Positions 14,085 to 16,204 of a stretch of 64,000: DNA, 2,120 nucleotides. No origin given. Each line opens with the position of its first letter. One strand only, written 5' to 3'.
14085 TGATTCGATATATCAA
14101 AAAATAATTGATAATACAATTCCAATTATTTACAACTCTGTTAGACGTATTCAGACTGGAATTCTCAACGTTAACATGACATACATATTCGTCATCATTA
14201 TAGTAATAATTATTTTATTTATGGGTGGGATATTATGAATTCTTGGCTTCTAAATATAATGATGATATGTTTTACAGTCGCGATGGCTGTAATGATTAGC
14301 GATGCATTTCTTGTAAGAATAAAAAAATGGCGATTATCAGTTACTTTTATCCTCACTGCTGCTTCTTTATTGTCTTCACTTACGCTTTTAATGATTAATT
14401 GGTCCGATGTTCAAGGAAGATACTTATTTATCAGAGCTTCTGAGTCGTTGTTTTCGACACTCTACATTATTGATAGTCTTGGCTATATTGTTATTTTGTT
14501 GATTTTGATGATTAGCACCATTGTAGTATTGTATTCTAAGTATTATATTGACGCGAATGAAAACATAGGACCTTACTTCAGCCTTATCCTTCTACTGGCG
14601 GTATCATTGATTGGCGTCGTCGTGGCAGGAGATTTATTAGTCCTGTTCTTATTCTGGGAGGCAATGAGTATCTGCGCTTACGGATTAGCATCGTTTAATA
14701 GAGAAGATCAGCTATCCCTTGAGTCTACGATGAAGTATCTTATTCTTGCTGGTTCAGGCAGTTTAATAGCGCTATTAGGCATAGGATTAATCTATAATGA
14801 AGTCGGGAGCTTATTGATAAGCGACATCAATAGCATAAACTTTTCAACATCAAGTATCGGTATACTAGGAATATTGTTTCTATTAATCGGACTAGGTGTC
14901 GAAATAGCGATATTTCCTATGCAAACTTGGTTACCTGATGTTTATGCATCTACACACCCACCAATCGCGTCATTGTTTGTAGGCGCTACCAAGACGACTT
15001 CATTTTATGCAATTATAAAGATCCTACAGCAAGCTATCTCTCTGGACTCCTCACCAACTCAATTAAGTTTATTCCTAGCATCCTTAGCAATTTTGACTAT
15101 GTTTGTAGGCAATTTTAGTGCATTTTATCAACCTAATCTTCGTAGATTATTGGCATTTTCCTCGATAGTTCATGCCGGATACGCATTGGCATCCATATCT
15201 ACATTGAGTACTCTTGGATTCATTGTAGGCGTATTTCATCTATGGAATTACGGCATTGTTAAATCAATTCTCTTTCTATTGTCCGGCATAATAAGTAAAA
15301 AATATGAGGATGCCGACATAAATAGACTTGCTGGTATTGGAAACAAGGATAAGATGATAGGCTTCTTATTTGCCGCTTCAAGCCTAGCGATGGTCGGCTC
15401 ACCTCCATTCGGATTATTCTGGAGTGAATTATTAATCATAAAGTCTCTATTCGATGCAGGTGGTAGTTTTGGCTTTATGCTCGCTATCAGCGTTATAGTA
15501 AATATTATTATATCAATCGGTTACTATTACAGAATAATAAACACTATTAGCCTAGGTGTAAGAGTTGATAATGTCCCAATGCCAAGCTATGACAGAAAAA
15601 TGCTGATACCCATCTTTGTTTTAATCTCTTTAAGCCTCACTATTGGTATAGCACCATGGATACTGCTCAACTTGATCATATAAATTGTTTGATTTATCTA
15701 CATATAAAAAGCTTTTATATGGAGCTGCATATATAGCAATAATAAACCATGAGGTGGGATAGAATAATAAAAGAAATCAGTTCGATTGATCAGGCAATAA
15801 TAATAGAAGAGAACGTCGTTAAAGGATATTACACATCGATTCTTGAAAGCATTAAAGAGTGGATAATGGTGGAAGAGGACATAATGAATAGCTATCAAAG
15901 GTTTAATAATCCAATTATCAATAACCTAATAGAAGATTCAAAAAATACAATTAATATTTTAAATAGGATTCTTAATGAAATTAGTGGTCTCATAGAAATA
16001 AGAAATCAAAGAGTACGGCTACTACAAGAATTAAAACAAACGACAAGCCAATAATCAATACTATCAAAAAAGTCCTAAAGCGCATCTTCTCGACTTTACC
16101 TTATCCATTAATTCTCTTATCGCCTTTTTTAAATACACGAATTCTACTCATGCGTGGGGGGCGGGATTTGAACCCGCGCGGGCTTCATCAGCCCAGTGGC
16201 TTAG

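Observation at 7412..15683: Membrane-bound [NiFe] hydrogenase built on a complete complex-I (Nuo) gene order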

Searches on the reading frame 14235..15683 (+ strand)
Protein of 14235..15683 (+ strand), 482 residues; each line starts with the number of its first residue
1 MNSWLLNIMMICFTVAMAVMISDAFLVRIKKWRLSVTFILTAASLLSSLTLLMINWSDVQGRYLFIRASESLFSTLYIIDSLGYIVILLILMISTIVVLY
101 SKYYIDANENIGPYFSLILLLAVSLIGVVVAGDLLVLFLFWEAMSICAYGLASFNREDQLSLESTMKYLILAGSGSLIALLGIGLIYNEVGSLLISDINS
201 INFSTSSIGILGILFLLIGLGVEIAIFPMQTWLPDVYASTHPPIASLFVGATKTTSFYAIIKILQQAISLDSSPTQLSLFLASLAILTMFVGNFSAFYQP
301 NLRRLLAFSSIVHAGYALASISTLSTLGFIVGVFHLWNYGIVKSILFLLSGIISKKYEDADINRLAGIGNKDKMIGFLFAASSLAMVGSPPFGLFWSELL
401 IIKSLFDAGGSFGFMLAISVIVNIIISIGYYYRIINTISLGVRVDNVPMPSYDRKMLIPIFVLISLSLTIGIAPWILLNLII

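Call 10: search_protein_families(library=pfam, proteins=[window:14235-15683:+], max_evalue=0.01)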
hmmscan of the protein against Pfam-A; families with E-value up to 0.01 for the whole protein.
window:14235-15683:+ (482 aa): 2 families
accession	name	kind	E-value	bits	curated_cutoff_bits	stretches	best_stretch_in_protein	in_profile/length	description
PF00361.26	Proton_antipo_M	-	4.6e-49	167.6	21.5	1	131-417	1-288/294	NADH:quinone oxidoreductase/Mrp antiporter, TM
PF00662.26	Proton_antipo_N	-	0.0068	16.7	24.5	1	77-115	13-51/51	NADH-Ubiquinone oxidoreductase (complex I), chain 5 N-terminus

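Call 28: search_solved_structures(query=window:14235-15683:+, max_evalue=1e-10)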
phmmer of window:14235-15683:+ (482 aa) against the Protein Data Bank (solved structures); distinct sequences matched with E-value up to 1e-10: 65 (the best 60 are shown).
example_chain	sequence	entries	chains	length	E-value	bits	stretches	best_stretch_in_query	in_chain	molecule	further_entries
6u8y_H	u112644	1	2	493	6.4e-45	157.5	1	18-481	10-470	NADH dehydrogenase subunit N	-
6cfw_H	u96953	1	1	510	1.7e-36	129.7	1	75-479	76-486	Monovalent cation/H+ antiporter subunit D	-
7eu3_B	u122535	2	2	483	9.8e-33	117.3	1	16-471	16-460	NAD(P)H-quinone oxidoreductase subunit 2, chloroplastic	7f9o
8e9g_N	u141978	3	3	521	1.7e-32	116.5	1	124-479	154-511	NADH-quinone oxidoreductase subunit N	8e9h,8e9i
7wff_B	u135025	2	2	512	1.8e-32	116.5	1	38-448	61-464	NAD(P)H-quinone oxidoreductase subunit 2, chloroplastic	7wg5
9grx_B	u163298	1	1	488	5.5e-32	114.9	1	38-449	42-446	NAD(P)H-quinone oxidoreductase subunit 2 A, chloroplastic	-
8qby_N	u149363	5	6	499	1.6e-31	113.3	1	71-443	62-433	NADH-quinone oxidoreductase subunit N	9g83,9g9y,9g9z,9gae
6hum_B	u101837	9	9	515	5.6e-31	111.5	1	76-438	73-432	NAD(P)H-quinone oxidoreductase subunit 2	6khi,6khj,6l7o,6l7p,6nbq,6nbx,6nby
7d3u_D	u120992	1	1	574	5.7e-31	111.5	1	74-428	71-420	Monovalent Na+/H+ antiporter subunit D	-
6hum_F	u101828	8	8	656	3.9e-28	102.2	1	4-415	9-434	NADH dehydrogenase subunit 5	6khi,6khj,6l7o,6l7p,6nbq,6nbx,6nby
4he8_N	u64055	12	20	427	2.9e-27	99.3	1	113-478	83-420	NADH-quinone oxidoreductase subunit 14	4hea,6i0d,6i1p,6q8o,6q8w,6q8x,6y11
6z16_D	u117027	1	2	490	6.7e-27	98.1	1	7-473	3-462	Multisubunit Na+/H+ antiporter, D subunit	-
7d3u_A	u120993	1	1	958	1.3e-26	97.1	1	79-413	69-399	Monovalent Na+/H+ antiporter subunit A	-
8e73_2M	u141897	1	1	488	5.1e-26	95.2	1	77-438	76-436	Nad2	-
6x89_2M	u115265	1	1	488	2.5e-25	92.9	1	74-437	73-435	NU2M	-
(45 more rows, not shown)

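Call 103: search_protein_families(library=ncbifam, proteins=[window:14235-15683:+], max_evalue=0.00001)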
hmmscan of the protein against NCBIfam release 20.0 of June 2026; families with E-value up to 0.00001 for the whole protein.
window:14235-15683:+ (482 aa): 72 families (the best 25 are shown)
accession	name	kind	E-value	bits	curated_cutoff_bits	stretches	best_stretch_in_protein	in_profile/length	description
TIGR01770.1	NDH_I_N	subfamily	1.4e-64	218.9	332.6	1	11-477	9-471/472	NADH-quinone oxidoreductase subunit NuoN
NF006240.0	PRK08376.1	subfamily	1.4e-58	199.1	662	1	72-481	81-499/521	putative monovalent cation/H+ antiporter subunit D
NF006241.0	PRK08377.1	equivalog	1.4e-58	199.1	645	1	60-480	55-469/494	NADH dehydrogenase subunit N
NF004445.0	PRK05777.2-3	equivalog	7.4e-54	183.5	408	1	9-477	8-467/475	NADH-quinone oxidoreductase subunit NuoN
NF004442.0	PRK05777.1-5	equivalog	2.1e-52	178.7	523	1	10-480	15-473/483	NADH-quinone oxidoreductase subunit NuoN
NF004440.0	PRK05777.1-3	equivalog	2.6e-51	175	519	1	64-466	55-456/477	NADH-quinone oxidoreductase subunit NuoN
TIGR01972.1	NDH_I_M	subfamily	5.6e-49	167.1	263.8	1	27-481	21-475/486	NADH-quinone oxidoreductase subunit M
NF004441.0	PRK05777.1-4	equivalog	1.1e-48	166.2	477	1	115-481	148-516/524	NADH-quinone oxidoreductase subunit NuoN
NF005097.0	PRK06525.1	equivalog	3.1e-48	164.7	430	1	11-478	11-476/480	hydrogenase 4 subunit D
NF009306.0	PRK12663.1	equivalog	1.2e-47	162.9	542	1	4-480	4-473/498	Na+/H+ antiporter subunit D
NF006419.0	PRK08668.1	equivalog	6.2e-46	157.4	617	1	10-481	6-474/613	NADH dehydrogenase subunit M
NF009288.0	PRK12648.1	equivalog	2.6e-45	154.9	1104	1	6-479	4-476/954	monovalent cation/H+ antiporter subunit A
NF005818.0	PRK07691.1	equivalog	2.7e-43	148.7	586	1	8-474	5-469/496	Na+/H+ antiporter subunit D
NF005140.0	PRK06589.1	equivalog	2.9e-42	145.1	470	1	14-478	16-481/489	putative monovalent cation/H+ antiporter subunit D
NF009305.0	PRK12662.1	equivalog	4.1e-42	144.6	700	1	24-477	20-479/492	putative monovalent cation/H+ antiporter subunit D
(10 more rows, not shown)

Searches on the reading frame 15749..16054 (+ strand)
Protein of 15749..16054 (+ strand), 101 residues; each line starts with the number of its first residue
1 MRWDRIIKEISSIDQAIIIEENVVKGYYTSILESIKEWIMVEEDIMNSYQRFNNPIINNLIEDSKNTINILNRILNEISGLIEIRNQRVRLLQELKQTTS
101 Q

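Call 10: search_protein_families(library=pfam, proteins=[window:15749-16054:+], max_evalue=0.01)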
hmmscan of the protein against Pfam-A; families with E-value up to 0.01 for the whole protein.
window:15749-16054:+ (101 aa): 0 families

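Call 38: search_solved_structures(query=A3, max_evalue=10, show_alignments=2)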
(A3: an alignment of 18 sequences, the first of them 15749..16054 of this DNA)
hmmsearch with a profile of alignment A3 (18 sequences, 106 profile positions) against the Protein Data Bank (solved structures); distinct sequences matched with E-value up to 10: 6.
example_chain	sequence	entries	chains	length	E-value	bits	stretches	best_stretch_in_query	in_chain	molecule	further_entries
8qae_A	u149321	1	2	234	0.036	17.6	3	45-105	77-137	sc-apCC-6-SLLA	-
2fzf_A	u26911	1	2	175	0.17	15.5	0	46-85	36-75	hypothetical protein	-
5n5e_e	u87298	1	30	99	0.29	14.7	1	29-86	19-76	PFC_05175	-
1vjx_A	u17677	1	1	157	0.79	13.3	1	32-84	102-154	putative ferritin-like diiron-carboxylate protein TM1526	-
1wpa_A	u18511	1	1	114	1.6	12.3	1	41-93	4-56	Occludin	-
9viw_A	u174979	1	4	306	3.6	11.2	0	31-89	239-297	Bacterioferritin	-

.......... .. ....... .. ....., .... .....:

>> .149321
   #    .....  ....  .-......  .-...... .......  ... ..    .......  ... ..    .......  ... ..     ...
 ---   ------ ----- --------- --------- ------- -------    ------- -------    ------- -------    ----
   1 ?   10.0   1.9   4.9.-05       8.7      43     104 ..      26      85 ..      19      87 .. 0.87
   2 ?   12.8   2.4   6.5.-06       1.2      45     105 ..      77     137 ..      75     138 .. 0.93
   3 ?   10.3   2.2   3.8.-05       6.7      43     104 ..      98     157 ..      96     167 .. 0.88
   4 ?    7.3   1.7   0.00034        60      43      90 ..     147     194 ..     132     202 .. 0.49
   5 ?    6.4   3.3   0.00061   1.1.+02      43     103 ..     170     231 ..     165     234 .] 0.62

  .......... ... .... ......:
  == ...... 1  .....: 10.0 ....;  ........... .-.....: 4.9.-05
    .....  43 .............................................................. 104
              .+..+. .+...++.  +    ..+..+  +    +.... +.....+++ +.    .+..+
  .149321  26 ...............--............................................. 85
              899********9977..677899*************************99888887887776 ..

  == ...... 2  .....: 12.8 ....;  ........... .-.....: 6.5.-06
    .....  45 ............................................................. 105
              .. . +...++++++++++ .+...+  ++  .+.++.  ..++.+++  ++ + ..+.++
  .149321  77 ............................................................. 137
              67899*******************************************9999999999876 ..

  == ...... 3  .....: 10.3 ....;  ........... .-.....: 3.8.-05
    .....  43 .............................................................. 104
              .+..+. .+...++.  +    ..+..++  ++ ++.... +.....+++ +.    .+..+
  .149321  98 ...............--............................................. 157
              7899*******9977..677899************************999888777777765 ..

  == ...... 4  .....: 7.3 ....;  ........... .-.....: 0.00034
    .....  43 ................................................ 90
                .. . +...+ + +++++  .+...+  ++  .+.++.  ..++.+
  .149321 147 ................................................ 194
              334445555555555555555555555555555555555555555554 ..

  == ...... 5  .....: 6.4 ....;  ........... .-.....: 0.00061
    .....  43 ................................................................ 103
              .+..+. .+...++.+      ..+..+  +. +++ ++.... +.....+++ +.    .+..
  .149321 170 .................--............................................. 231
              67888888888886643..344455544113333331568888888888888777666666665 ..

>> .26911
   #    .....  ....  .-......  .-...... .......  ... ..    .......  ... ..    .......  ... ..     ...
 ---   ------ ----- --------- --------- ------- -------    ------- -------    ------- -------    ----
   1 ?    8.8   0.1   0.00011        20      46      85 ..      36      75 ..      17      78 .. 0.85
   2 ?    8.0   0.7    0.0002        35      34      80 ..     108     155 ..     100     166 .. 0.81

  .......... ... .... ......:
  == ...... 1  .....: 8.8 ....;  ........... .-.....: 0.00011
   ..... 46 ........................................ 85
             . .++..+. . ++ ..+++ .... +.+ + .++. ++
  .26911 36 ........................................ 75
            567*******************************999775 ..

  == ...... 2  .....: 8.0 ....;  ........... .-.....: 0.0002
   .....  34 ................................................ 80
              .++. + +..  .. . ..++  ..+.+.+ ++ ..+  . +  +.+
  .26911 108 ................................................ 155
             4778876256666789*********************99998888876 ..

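Call 39: search_protein_families(library=pfam, alignment_id=A3, max_evalue=10)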
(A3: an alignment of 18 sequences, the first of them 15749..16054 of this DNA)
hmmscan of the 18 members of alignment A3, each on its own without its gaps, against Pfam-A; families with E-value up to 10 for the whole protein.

A. member 1, window:15749-16054:+ (101 aa): 0 families

B. families by the number of members that match (of 18 scanned): 31 families (the first 25 are shown)
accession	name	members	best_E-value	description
PF13949.11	ALIX_LYPXL_bnd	3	6.7e-05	ALIX V-shaped domain binding to HIV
PF09537.16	DUF2383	3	0.0033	Domain of unknown function (DUF2383)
PF18288.6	FAA_hydro_N_2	3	0.017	Fumarylacetoacetase N-terminal domain 2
PF02185.22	HR1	2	0.0031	Hr1 repeat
PF01814.28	Hemerythrin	2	0.0056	Hemerythrin HHE cation binding domain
PF14023.12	Bestrophin-like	2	0.28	Bestrophin-like domain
PF07870.16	DUF1657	1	0.004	Protein of unknown function (DUF1657)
PF08614.16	ATG16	1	0.0063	Autophagy protein 16 (ATG16)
PF13328.12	HD_4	1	0.0093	HD domain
PF05396.16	Phage_T7_Capsid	1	0.0097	Phage T7 capsid assembly protein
PF04048.20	Sec8_N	1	0.011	Exocyst complex component Sec8 N-terminal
PF14842.11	FliG_N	1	0.014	FliG N-terminal domain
PF14978.11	MRP-63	1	0.015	Mitochondrial ribosome protein 63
PF01920.25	Prefoldin_2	1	0.026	Prefoldin subunit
PF00509.23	Hemagglutinin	1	0.032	Haemagglutinin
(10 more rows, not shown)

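Call 88: find_homologous_proteins(query=A3, max_evalue=0.001)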
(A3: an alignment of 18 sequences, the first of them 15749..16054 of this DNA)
Query A3 (18 sequences) (101 aa, profile of the alignment): 233 proteins with E <= 0.001 among 1580 candidates; the best 120 are listed.
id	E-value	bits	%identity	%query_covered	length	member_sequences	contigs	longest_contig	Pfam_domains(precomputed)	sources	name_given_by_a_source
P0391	1.5e-35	139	27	94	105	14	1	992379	-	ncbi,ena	-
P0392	2.1e-35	139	29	95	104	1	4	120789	-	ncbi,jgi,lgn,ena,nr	ncbi:MAG TPA: hypothetical protein VEC02_04035 [Nitrososphaerales archaeon]|nr:hypothetical protein 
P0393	2.4e-35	139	31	94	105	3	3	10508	-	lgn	-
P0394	2.6e-35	139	28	94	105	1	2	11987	-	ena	-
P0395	3.5e-35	138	32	92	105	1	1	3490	-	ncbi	-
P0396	3.9e-35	138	28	94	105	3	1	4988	-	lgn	-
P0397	7.5e-35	137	28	94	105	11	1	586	-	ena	-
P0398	7.9e-35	137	28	94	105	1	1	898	-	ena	-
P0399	1.1e-34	137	33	95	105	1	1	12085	-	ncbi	-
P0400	1.3e-34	137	28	91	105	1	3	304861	-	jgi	jgi:hypothetical protein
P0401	1.3e-34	136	32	94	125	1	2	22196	-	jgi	jgi:hypothetical protein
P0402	1.4e-34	136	28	94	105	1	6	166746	-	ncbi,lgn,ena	ncbi:MAG: hypothetical protein ABSB56_02045 [Nitrososphaerales archaeon]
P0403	1.6e-34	136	30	94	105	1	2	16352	-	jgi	jgi:hypothetical protein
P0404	1.6e-34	136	28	94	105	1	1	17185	-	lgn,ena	-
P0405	2.3e-34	136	30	94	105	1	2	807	-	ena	-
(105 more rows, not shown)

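Call 99: predict_structure(alignment_id=A6)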
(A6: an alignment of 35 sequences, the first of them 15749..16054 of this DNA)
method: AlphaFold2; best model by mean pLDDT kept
length: 101 residues; sequences in the alignment: 35
mean_pLDDT: 93.1   pTM: 0.75
mean pLDDT of the five models: 93.1, 92.1, 91.8, 91.4, 91.2
residues with pLDDT >= 90: 86; 70-90: 11; 50-70: 4; < 50: 0
segments of 3 or more residues with pLDDT < 50: none
pLDDT, mean of each block of 10 residues (from residue 1): 75 94 91 97 97 96 98 97 96 94 56
secondary structure, 60 per line:
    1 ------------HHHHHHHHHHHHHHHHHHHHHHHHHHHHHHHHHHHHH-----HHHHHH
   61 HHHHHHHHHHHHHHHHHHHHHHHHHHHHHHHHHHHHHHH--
elements in order: H13-49 H55-99

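Call 101: fold_search(model_id=the predicted structure, library=pdb)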
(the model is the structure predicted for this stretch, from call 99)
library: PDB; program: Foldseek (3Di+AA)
matches with E <= 10: 477; with E <= 0.001: 0
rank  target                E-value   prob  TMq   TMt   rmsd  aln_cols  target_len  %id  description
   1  6zbc_D                3.6e-01  0.57  0.40  0.21   9.8        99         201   15  Merozoite surface protein 1 (MSP-1) from Plasmodium falciparum, main conformation (released 2021-05-19)
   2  3fx7_B                4.0e-01  0.97  0.66  0.75   3.3        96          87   12  Crystal structure of hypothetical protein of HP0062 from Helicobacter pylori (released 2009-09-01)
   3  6jfl_A                7.5e-01  0.95  0.64  0.18   3.1        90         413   10  Nucleotide-free Mitofusin2 (MFN2) (released 2019-11-13)
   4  3ajw                  7.5e-01  0.69  0.47  0.36   7.0       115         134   15  Structure of FliJ, a soluble component of flagellar type III export apparatus (released 2011-02-02)
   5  6z0c_D                7.5e-01  0.33  0.39  0.26   5.9        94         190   16  Structure of in silico modelled artificial Maquette-3 protein (released 2021-03-17)
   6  6rxt_UK               8.4e-01  0.23  0.36  0.18  16.1        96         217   11  Cryo-EM structure of the 90S pre-ribosome (Kre33-Noc4) from Chaetomium thermophilum, state A (released 2019-08-14)
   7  8wb6                  9.0e-01  0.98  0.76  0.75   1.9        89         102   11  Cryo-EM structure of Snf7 N-terminal domain in outer coils of spiral polymers (released 2024-05-29)
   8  8otz_F5               9.0e-01  0.44  0.42  0.41   5.2        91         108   13  48-nm repeat of the native axonemal doublet microtubule from bovine sperm (released 2023-11-22)
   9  9cfs_A                9.5e-01  0.93  0.65  0.75   2.7        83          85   11  Structure of a 150% lengthened variant of the E. coli ROP protein (released 2025-07-02)
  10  6gy8_A                9.5e-01  0.93  0.62  0.21   3.0        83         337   10  Crystal structure of XaxA from Xenorhabdus nematophila (released 2018-07-25)
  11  2uxn_A                1.0e+00  0.98  0.72  0.12   1.8        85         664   12  Structural Basis of Histone Demethylation by LSD1 Revealed by Suicide Inactivation (released 2007-05-29)
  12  7rro_C5               1.0e+00  0.98  0.73  0.66   2.8        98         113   15  Structure of the 48-nm repeat doublet microtubule from bovine tracheal cilia (released 2021-10-27)
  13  6wa9_N                1.0e+00  0.91  0.65  0.73   2.5        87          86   10  Structure of the Chlamydia pneumoniae CdsV and CdsO protein complex (released 2020-09-30)
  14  1i49_A                1.0e+00  0.28  0.35  0.19   7.5        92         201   10  CRYSTAL STRUCTURE ANALYSIS OF ARFAPTIN (released 2001-05-16)
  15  5fd9                  1.1e+00  0.98  0.79  0.65   1.3        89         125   11  X-ray Crystal Structure of ESCRT-III Snf7 core domain (conformation B) (released 2015-12-30)
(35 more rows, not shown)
